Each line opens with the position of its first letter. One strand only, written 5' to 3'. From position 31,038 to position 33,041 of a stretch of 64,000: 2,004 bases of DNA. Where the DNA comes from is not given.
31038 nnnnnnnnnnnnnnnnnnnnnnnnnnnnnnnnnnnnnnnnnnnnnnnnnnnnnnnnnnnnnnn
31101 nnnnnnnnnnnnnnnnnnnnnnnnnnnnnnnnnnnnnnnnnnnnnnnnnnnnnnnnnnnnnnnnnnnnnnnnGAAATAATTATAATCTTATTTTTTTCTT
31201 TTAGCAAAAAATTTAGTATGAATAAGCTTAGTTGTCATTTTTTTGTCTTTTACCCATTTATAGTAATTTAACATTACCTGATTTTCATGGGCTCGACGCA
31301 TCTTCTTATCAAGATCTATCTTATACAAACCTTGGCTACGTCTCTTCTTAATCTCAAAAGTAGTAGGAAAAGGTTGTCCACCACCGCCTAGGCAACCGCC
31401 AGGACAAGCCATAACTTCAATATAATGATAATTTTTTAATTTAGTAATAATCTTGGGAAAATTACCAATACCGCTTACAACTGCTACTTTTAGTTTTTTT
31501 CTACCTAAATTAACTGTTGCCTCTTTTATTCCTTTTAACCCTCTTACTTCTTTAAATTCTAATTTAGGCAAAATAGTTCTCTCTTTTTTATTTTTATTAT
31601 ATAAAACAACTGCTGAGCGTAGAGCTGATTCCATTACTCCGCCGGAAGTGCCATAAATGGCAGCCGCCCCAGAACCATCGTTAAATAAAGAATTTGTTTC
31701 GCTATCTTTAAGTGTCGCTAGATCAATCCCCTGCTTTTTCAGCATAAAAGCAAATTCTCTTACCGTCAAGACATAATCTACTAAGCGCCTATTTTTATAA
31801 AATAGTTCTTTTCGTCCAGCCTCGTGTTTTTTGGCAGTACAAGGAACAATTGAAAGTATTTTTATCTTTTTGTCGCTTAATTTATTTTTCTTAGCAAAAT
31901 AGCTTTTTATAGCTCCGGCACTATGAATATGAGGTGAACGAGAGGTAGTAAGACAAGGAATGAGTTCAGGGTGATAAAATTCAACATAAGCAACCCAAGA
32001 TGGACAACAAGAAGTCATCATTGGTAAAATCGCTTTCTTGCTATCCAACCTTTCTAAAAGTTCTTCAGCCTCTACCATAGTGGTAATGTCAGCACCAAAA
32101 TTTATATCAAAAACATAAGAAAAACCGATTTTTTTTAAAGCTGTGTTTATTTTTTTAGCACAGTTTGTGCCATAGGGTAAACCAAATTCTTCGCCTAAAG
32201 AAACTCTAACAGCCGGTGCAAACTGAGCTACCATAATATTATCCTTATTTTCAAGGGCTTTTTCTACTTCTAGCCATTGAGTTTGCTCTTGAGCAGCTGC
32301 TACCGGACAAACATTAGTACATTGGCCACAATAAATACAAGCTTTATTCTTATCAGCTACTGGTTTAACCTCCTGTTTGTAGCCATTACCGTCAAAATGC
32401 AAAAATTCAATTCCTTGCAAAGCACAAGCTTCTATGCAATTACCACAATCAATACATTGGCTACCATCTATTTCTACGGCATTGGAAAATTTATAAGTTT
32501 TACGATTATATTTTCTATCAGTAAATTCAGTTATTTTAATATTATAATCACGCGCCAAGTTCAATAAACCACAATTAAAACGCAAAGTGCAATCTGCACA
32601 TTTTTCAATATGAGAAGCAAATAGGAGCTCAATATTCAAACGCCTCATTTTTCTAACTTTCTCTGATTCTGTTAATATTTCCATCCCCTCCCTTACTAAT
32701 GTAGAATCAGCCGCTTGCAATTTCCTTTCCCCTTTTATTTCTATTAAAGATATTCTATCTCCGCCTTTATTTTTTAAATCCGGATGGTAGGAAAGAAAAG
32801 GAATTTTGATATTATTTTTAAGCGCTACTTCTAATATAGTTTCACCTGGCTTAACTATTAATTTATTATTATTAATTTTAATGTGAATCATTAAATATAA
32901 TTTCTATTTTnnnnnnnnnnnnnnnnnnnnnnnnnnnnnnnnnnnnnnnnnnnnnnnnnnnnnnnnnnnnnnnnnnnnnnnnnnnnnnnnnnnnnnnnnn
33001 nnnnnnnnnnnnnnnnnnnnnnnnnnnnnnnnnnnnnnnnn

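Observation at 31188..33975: Minimal two-gene [FeFe]-hydrogenase module: cysteine-less N-terminal domain in HydA, truncated NuoF-like partner, no NuoE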

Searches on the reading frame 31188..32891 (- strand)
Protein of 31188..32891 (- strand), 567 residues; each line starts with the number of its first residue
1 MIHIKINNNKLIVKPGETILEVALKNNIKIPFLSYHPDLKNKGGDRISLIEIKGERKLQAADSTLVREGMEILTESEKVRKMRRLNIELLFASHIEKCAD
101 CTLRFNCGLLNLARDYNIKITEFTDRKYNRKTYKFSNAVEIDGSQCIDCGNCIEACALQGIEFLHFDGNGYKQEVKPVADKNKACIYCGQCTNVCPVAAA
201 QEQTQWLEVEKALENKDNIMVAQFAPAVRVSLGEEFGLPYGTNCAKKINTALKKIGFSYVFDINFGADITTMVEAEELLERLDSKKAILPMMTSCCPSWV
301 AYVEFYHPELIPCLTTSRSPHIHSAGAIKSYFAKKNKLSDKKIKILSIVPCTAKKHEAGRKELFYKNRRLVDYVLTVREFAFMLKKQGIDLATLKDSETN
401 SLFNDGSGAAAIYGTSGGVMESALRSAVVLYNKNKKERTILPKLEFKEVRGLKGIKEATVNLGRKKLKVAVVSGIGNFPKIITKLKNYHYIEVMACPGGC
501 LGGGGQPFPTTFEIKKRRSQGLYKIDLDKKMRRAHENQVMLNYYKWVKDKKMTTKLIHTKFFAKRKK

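Call 3: search_protein_families(library=pfam, proteins=[window:31188-32891:-], max_evalue=0.01)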
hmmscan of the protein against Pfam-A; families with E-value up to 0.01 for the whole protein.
window:31188-32891:- (567 aa): 14 families
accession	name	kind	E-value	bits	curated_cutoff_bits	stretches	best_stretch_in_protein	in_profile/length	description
PF02906.19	Fe_hyd_lg_C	-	2.9e-83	279.7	22.1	1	219-504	2-245/245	Iron only hydrogenase large subunit, C-terminal domain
PF13510.11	Fer2_4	-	5.4e-12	46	22.8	1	1-76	3-81/82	2Fe-2S iron-sulfur cluster binding domain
PF12838.12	Fer4_7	-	4.7e-09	37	27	1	145-199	1-52/52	4Fe-4S dicluster domain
PF14697.11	Fer4_21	-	1.7e-08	34.9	35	1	140-198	2-54/59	4Fe-4S dicluster domain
PF02256.22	Fe_hyd_SSU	-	2.7e-07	30.9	24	1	513-563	2-55/56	Iron hydrogenase small subunit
PF13237.11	Fer4_10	-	5.5e-07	29.9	25.5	2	139-196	2-53/53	4Fe-4S dicluster domain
PF00037.32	Fer4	-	2.2e-05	24.5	21.1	1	184-199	7-22/24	4Fe-4S binding domain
PF13187.11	Fer4_9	-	2.3e-05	24.8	27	1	145-197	1-49/52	4Fe-4S dicluster domain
PF25160.1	LdpA_Fe-S-bd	-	0.0001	22.4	27.6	0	182-204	25-47/49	LdpA Fe-S cluster-binding domain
PF17179.9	Fer4_22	-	0.00016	22.9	27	0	185-224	2-44/95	4Fe-4S dicluster domain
PF10588.14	NADH-G_4Fe-4S_3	-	0.00016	21.6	27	1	83-119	1-37/40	NADH-ubiquinone oxidoreductase-G iron-sulfur binding region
PF13484.11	Fer4_16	-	0.00018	22.7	30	1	185-207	2-25/66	4Fe-4S double cluster binding domain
PF13183.11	Fer4_8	-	0.00018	22.4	27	1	144-197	3-66/68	4Fe-4S dicluster domain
PF12837.12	Fer4_6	-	0.0013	19.1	25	1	139-157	2-20/24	4Fe-4S binding domain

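Call 4: search_protein_families(library=ncbifam, proteins=[window:31188-32891:-], max_evalue=0.01)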
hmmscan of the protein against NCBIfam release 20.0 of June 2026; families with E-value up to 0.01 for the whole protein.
window:31188-32891:- (567 aa): 63 families (the best 25 are shown)
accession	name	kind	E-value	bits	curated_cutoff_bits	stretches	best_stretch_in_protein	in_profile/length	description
NF040763.1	FeFe_hydrog_A6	exception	6.8e-178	592.6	765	1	2-563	1-570/571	NADH-dependent [FeFe] hydrogenase, group A6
NF040762.1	Hydr_FeFe_Clost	exception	4.8e-144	481.1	900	1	3-560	2-570/572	ferredoxin hydrogenase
TIGR02512.1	FeFe_hydrog_A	subfamily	2.3e-129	431.5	405.95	1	138-507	1-373/375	[FeFe] hydrogenase, group A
TIGR04105.1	FeFe_hydrog_B1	subfamily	1e-54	185.9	450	1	140-505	138-457/462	monomeric [FeFe] hydrogenase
NF005745.0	PRK07569.1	equivalog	2.5e-35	122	333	1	3-205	5-212/238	bidirectional hydrogenase complex protein HoxU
TIGR01973.1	NuoG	equivalog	1.1e-21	77.3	470.05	1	4-203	1-201/606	NADH-quinone oxidoreductase subunit NuoG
NF009454.0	PRK12814.1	equivalog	7e-20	70.9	916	1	2-100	4-103/657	putative NADPH-dependent glutamate synthase small subunit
NF006305.0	PRK08493.1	equivalog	1e-19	70.2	591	2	1-156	1-153/819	NADH-quinone oxidoreductase subunit G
NF005895.0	PRK07860.1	equivalog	4.3e-17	61.4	802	1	2-199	18-219/811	NADH-quinone oxidoreductase subunit G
NF006221.0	PRK08348.1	subfamily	1.8e-09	37.4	124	1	135-212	35-104/136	NADH-plastoquinone oxidoreductase subunit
TIGR01971.1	NuoI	subfamily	8.4e-09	35.1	113.05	2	84-162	30-99/121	NADH-quinone oxidoreductase, chain I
NF042909.1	FMH_DH_FwdF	exception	3.8e-08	32.8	375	1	134-208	247-319/336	tungsten-dependent formylmethanofuran dehydrogenase subunit FwdF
NF058577.1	FdxA_fam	equivalog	5.2e-08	33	65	2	182-209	6-33/52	4Fe-4S ferredoxin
NF009053.0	PRK12387.1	subfamily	1.1e-07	31.8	204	1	139-220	33-107/180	formate hydrogenlyase complex iron-sulfur subunit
NF043069.1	T4HPD_activ_SAM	equivalog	1.1e-07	31.5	425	1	129-236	36-135/299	trans-4-hydroxy-L-proline dehydratase activase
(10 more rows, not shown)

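Call 8: find_homologous_proteins(query=window:31188-32891:-, max_evalue=1e-30)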
Query window:31188-32891:- (567 aa): 7985 proteins with E <= 1e-30 among 8000 candidates; the best 120 are listed.
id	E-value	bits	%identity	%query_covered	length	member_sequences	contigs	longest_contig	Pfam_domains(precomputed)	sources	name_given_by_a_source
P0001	0.0e+0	1292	100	100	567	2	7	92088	PF14697.12,PF13510.12,PF02906.20,PF02256.23,PF00037.33,PF12838.13,PF13237.12,PF13187.12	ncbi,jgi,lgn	jgi:iron-only hydrogenase group A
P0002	0.0e+0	1043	78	100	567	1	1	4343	PF14697.12,PF13510.12,PF02906.20,PF02256.23,PF13484.12,PF12838.13,PF13237.12,PF13187.12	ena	-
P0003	3.7e-296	1001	75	100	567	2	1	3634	PF14697.12,PF13510.12,PF02906.20,PF02256.23,PF12838.13,PF13237.12,PF13183.12,PF13187.12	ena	-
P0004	2.0e-276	936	72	97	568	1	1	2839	PF14697.12,PF13510.12,PF10588.15,PF02906.20,PF02256.23,PF13484.12,PF12838.13,PF13237.12,PF13183.12,PF13187.12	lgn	-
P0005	4.1e-275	932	72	99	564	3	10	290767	PF14697.12,PF13510.12,PF02906.20,PF02256.23,PF00037.33,PF12838.13,PF13237.12,PF13183.12,PF13187.12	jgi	jgi:NADH-quinone oxidoreductase subunit G/NADP-reducing hydrogenase subunit HndD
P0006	7.0e-262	888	69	100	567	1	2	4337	PF14697.12,PF13510.12,PF10588.15,PF02906.20,PF02256.23,PF12838.13,PF13237.12,PF13183.12,PF13187.12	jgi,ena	-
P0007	2.6e-261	886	68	100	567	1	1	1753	PF14697.12,PF13510.12,PF10588.15,PF02906.20,PF02256.23,PF12838.13,PF13237.12,PF13183.12,PF13187.12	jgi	-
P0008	1.6e-258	877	68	100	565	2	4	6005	PF14697.12,PF13510.12,PF02906.20,PF02256.23,PF00037.33,PF12838.13,PF13237.12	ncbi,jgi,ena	jgi:iron-only hydrogenase group A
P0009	7.0e-258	875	67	100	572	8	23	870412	PF14697.12,PF13510.12,PF02906.20,PF02256.23,PF12838.13,PF13237.12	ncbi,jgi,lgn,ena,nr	ncbi:MAG: [FeFe] hydrogenase, group A [Patescibacteria group bacterium]|jgi:iron-only hydrogenase gr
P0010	1.5e-257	874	67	100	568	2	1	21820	PF14697.12,PF13510.12,PF10588.15,PF02906.20,PF02256.23,PF12838.13,PF13237.12,PF13183.12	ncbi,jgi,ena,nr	ncbi:MAG TPA: [FeFe] hydrogenase, group A [Candidatus Saccharimonadales bacterium]|nr:[FeFe] hydroge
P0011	2.7e-257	873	68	99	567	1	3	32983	PF14697.12,PF13510.12,PF02906.20,PF02256.23,PF12838.13,PF13237.12,PF13187.12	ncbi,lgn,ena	-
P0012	5.5e-256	869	67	97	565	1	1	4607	PF14697.12,PF13510.12,PF02906.20,PF02256.23,PF12838.13,PF13237.12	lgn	-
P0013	2.1e-255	867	67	99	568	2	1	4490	PF14697.12,PF13510.12,PF10588.15,PF02906.20,PF02256.23,PF12838.13,PF13237.12,PF13183.12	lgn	-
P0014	2.9e-255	866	67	99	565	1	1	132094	PF14697.12,PF13510.12,PF02906.20,PF02256.23,PF13484.12,PF12838.13,PF13237.12,PF13187.12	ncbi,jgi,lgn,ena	ncbi:MAG: [FeFe] hydrogenase, group A [Patescibacteria group bacterium]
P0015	1.3e-254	864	66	100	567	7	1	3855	PF14697.12,PF13510.12,PF10588.15,PF02906.20,PF02256.23,PF12838.13,PF13237.12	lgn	-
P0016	2.0e-254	863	66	100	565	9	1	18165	PF14697.12,PF13510.12,PF02906.20,PF02256.23,PF13484.12,PF12838.13,PF13237.12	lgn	-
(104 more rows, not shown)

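Call 11: find_encoding_contigs(protein=P0001, flank=10000, max_places=4)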
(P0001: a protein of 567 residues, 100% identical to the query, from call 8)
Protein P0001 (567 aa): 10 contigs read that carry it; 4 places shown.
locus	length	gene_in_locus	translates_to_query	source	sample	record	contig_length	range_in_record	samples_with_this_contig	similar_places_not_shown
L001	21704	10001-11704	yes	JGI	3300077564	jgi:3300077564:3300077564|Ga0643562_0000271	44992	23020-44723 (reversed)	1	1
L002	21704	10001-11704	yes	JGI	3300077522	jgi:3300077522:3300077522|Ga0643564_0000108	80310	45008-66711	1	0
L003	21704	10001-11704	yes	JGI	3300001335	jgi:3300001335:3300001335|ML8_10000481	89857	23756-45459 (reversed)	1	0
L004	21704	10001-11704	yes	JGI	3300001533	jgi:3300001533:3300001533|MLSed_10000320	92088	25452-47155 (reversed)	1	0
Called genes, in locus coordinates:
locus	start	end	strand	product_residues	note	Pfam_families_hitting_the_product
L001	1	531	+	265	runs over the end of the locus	?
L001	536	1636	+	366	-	PF00149:Metallophos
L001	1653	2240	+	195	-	PF01863:YgjP-like, PF10263:SprT-like (weak)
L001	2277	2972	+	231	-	PF00300:His_Phos_1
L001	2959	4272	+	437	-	-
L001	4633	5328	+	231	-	PF00318:Ribosomal_S2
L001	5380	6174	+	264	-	PF00889:EF_TS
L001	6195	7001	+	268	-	PF04468:PSP1, PF28472:PSP1_3rd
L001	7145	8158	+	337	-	PF00044:Gp_dh_N, PF02800:Gp_dh_C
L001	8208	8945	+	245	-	PF00106:adh_short, PF08659:KR, PF23441:SDR (weak), PF13561:adh_short_C2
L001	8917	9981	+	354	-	PF01512:Complex1_51K, PF10589:NADH_4Fe-4S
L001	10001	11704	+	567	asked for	PF13510:Fer2_4, PF13187:Fer4_9 (faint), PF12838:Fer4_7, PF00037:Fer4 (faint), PF13237:Fer4_10 (weak), PF14697:Fer4_21, PF02906:Fe_hyd_lg_C, PF02256:Fe_hyd_SSU (weak)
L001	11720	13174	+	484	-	PF01743:PolyA_pol, PF12627:PolyA_pol_RNAbd, PF01966:HD, PF13735:tRNA_NucTran2_2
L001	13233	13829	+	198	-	PF00160:Pro_isomerase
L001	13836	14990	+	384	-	PF00266:Aminotran_5, PF01041:DegT_DnrJ_EryC1 (weak), PF01212:Beta_elim_lyase (faint)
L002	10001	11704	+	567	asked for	PF13510:Fer2_4, PF13187:Fer4_9 (faint), PF12838:Fer4_7, PF00037:Fer4 (faint), PF13237:Fer4_10 (weak), PF14697:Fer4_21, PF02906:Fe_hyd_lg_C, PF02256:Fe_hyd_SSU (weak)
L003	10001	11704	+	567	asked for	PF13510:Fer2_4, PF13187:Fer4_9 (faint), PF12838:Fer4_7, PF00037:Fer4 (faint), PF13237:Fer4_10 (weak), PF14697:Fer4_21, PF02906:Fe_hyd_lg_C, PF02256:Fe_hyd_SSU (weak)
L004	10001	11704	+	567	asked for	PF13510:Fer2_4, PF13187:Fer4_9 (faint), PF12838:Fer4_7, PF00037:Fer4 (faint), PF13237:Fer4_10 (weak), PF14697:Fer4_21, PF02906:Fe_hyd_lg_C, PF02256:Fe_hyd_SSU (weak)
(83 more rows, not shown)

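Call 12: find_encoding_contigs(protein=P0005, flank=10000, max_places=2)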
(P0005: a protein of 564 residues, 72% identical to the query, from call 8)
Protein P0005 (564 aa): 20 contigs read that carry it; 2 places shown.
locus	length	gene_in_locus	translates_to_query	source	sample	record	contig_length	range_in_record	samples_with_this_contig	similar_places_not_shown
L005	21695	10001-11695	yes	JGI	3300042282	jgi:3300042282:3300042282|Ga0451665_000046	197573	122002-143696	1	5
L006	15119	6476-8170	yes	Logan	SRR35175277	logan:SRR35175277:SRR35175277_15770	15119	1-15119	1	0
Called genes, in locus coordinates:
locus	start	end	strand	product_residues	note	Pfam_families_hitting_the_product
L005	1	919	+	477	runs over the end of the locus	PF00188:CAP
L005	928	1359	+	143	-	-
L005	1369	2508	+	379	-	PF00390:malic, PF03949:Malic_M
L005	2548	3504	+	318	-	-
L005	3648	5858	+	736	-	PF04932:Wzy_C, PF07719:TPR_2 (faint), PF13181:TPR_8 (faint), PF13428:TPR_14 (faint), PF13432:TPR_16 (faint), PF14559:TPR_19 (faint), PF13414:TPR_11 (faint)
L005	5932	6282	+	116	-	-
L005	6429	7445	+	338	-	PF00044:Gp_dh_N, PF02800:Gp_dh_C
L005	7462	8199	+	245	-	PF00106:adh_short, PF08659:KR, PF13561:adh_short_C2, PF23441:SDR (weak)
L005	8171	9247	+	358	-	PF01512:Complex1_51K, PF10589:NADH_4Fe-4S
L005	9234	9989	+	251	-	-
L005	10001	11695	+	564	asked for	PF13510:Fer2_4, PF13187:Fer4_9 (faint), PF13183:Fer4_8 (faint), PF13237:Fer4_10 (faint), PF12838:Fer4_7, PF14697:Fer4_21, PF02906:Fe_hyd_lg_C, PF02256:Fe_hyd_SSU, +1 more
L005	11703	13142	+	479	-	PF01743:PolyA_pol, PF12627:PolyA_pol_RNAbd, PF01966:HD, PF13735:tRNA_NucTran2_2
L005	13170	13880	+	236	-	PF00160:Pro_isomerase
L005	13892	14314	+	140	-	PF00293:NUDIX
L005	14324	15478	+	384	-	PF00266:Aminotran_5, PF01212:Beta_elim_lyase (weak)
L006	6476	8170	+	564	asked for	PF13510:Fer2_4, PF13187:Fer4_9 (faint), PF13183:Fer4_8 (faint), PF13237:Fer4_10 (faint), PF12838:Fer4_7, PF14697:Fer4_21, PF02906:Fe_hyd_lg_C, PF02256:Fe_hyd_SSU, +1 more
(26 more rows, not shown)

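Call 13: find_encoding_contigs(protein=P0009, flank=10000, max_places=2)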
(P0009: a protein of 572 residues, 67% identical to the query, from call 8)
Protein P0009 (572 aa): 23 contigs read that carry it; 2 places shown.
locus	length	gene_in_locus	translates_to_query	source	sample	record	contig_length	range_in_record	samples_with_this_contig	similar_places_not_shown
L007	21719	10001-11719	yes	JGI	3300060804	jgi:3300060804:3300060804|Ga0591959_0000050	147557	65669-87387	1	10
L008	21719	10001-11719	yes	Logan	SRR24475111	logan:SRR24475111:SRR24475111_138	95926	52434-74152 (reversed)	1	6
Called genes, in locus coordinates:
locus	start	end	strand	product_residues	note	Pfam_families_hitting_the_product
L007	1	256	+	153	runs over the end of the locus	PF02590:SPOUT_MTase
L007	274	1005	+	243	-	PF08713:DNA_alkylation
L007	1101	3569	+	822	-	PF01071:GARS_A (weak), PF02655:ATP-grasp_3, PF02786:CPSase_L_D2 (faint), PF02222:ATP-grasp (weak), PF07478:Dala_Dala_lig_C (weak), PF13535:ATP-grasp_4, PF18603:LAL_C2, PF07478:Dala_Dala_lig_C, +1 more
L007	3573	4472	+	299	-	-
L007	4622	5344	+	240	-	PF00318:Ribosomal_S2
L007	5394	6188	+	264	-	PF25025:EF-Ts_N (weak), PF00889:EF_TS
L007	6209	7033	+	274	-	PF04468:PSP1, PF28472:PSP1_3rd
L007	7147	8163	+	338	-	PF00044:Gp_dh_N, PF02800:Gp_dh_C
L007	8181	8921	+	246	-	PF00106:adh_short, PF08659:KR, PF13561:adh_short_C2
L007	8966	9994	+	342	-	PF01512:Complex1_51K, PF10589:NADH_4Fe-4S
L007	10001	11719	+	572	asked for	PF13510:Fer2_4, PF13237:Fer4_10 (faint), PF14697:Fer4_21, PF12838:Fer4_7, PF02906:Fe_hyd_lg_C, PF02256:Fe_hyd_SSU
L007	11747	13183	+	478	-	PF01743:PolyA_pol, PF12627:PolyA_pol_RNAbd, PF01966:HD, PF13735:tRNA_NucTran2_2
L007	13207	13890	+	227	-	PF00160:Pro_isomerase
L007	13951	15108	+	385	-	PF00266:Aminotran_5, PF01212:Beta_elim_lyase (weak), PF01041:DegT_DnrJ_EryC1 (weak)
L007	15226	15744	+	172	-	PF01592:NifU_N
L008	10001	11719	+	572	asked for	PF13510:Fer2_4, PF13237:Fer4_10 (faint), PF14697:Fer4_21, PF12838:Fer4_7, PF02906:Fe_hyd_lg_C, PF02256:Fe_hyd_SSU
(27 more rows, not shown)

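Call 19: search_solved_structures(query=window:31188-32891:-, max_evalue=1e-20, show_alignments=0)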
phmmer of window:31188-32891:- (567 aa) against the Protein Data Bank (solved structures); distinct sequences matched with E-value up to 1e-20: 45.
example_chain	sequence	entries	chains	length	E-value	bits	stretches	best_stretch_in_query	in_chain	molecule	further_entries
8a6t_A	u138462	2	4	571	6.8e-125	420.9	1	1-566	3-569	Electron bifurcating hydrogenase subunit HydA1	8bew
7q4v_A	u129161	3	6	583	5.3e-121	408.1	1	3-566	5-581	Iron hydrogenase HydA1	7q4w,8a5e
7qhf_A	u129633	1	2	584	5.7e-106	358.5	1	8-546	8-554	Iron hydrogenase 1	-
1c4a_A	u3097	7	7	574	1.8e-105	356.8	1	8-545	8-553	PROTEIN (FE-ONLY HYDROGENASE) | PROTEIN (PERIPLASMIC HYDROGENASE 1) | Iron hydrogenase 1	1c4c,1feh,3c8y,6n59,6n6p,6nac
9rj9_A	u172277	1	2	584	2e-105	356.7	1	8-546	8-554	Iron hydrogenase 1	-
4xdd_A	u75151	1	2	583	2e-105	356.7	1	8-546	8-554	Iron hydrogenase 1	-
4xdc_A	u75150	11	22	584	2e-105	356.7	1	8-546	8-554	Iron hydrogenase 1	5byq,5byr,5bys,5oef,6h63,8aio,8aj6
8cjy_A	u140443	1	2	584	2.8e-105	356.2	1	8-546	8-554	Iron hydrogenase 1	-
6gm4_A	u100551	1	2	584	2.8e-105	356.2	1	8-546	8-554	Iron hydrogenase 1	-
6yf4_A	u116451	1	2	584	4.7e-105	355.5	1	8-546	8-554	Iron hydrogenase 1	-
6gm2_A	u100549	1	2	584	4.7e-105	355.5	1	8-546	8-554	Iron hydrogenase 1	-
6gm0_A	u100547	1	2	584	4.8e-105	355.4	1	8-546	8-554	Iron hydrogenase 1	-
6gm8_A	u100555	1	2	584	4.8e-105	355.4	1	8-546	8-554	Iron hydrogenase 1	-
5la3_A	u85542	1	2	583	1.2e-104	354.1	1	13-546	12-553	Iron hydrogenase 1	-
6gm1_A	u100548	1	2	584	1.3e-104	354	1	8-546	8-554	Iron hydrogenase 1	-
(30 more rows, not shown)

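Call 27: find_related_loci(query=window:31188-32891:-, collection=genome_contigs, flank=10000)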
Query window:31188-32891:- (567 aa) in genome_contigs; peptide patterns used: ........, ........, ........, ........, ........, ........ (x = any residue, [..] = any of these).
79 stretches matched a pattern; 35 encode a relative of the query (tblastn E <= 1e-3); 35 distinct loci.
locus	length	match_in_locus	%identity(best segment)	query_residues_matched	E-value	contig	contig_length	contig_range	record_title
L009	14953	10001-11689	68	1-561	0e+0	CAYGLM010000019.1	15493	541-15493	MAG TPA_asm: uncultured Gammaproteobacteria bacterium isolate ERP113451_co4_283 genome assembly, contig: NODE_2218_lengt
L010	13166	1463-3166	67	2-566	0e+0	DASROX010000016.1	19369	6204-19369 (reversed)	MAG TPA_asm: Candidatus Saccharimonadales bacterium isolate SMAG_U10279 k141_261033, whole genome shotgun sequence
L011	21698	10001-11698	67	1-565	0e+0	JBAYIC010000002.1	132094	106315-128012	MAG: Patescibacteria group bacterium isolate SO_2016_GW1_19 scaffold00296_OW334_2016, whole genome shotgun sequence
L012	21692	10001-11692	66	2-566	0e+0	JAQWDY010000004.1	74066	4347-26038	MAG: Patescibacteria group bacterium isolate STF2_62 NODE_613_length_74066_cov_17.513518_Sandtown_F2, whole genome shotg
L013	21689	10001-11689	66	7-566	0e+0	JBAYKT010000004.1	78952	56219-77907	MAG: Patescibacteria group bacterium isolate SO_2016_GW1_86 scaffold00716_OW334_2016, whole genome shotgun sequence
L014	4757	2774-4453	62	1-561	0e+0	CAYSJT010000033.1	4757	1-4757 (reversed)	MAG TPA_asm: uncultured Gammaproteobacteria bacterium isolate binchicken_co246_376 genome assembly, contig: NODE_24485_l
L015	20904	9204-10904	61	1-566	0e+0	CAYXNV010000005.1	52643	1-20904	MAG TPA_asm: uncultured Gammaproteobacteria bacterium isolate SRP167671_co1_111 genome assembly, contig: NODE_672_length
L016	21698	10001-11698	60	1-565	0e+0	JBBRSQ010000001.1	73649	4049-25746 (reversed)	MAG: Patescibacteria group bacterium isolate La2_metabat2.105 La2_metabat2.105_K_1629297L73649_cov_26.0152, whole genome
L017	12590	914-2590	62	4-561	0e+0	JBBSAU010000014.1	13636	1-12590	MAG: Patescibacteria group bacterium isolate La6_metabat2.044 La6_metabat2.044_K_3568262_L_13636_cov_25.0308, whole geno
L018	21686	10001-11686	60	1-561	0e+0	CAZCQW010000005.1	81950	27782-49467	MAG TPA_asm: uncultured Gammaproteobacteria bacterium isolate SRP285395_co1_539 genome assembly, contig: NODE_310_length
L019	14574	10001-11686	60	1-561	0e+0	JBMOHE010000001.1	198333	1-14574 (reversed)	MAG: Patescibacteria group bacterium isolate Deming_bin.335 contig27, whole genome shotgun sequence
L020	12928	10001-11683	58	2-561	0e+0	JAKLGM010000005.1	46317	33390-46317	MAG: Patescibacteria group bacterium isolate RA.bin4 RA.bin4_5, whole genome shotgun sequence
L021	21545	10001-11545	61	1-514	0e+0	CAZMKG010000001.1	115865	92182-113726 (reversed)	MAG TPA_asm: uncultured Gammaproteobacteria bacterium isolate SRP263991_co7_264 genome assembly, contig: NODE_90_length_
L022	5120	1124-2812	59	2-561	0e+0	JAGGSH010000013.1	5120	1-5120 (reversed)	MAG: bacterium isolate AUK017 PB_MANV_017_c_000000001392, whole genome shotgun sequence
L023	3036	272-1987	57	2-561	0e+0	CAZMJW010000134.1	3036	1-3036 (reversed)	MAG TPA_asm: uncultured Gammaproteobacteria bacterium isolate binchicken_co39_573 genome assembly, contig: NODE_63905_le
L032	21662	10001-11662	60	2-561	0e+0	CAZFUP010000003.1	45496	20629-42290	MAG TPA_asm: uncultured Gammaproteobacteria bacterium isolate SRP239243_co1_442 genome assembly, contig: NODE_976_length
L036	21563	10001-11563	44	1-529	1e-130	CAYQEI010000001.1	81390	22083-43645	MAG TPA_asm: uncultured Gammaproteobacteria bacterium isolate binchicken_co45_752 genome assembly, contig: NODE_274_leng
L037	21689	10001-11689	66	7-566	0e+0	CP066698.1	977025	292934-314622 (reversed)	MAG: Candidatus Falkowbacteria bacterium isolate NC_groundwater_1683_Pr3_B-0.1um_40_26 chromosome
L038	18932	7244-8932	53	2-561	0e+0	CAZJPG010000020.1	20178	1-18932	MAG TPA_asm: uncultured Gammaproteobacteria bacterium isolate SRP263991_co7_920 genome assembly, contig: NODE_4300_lengt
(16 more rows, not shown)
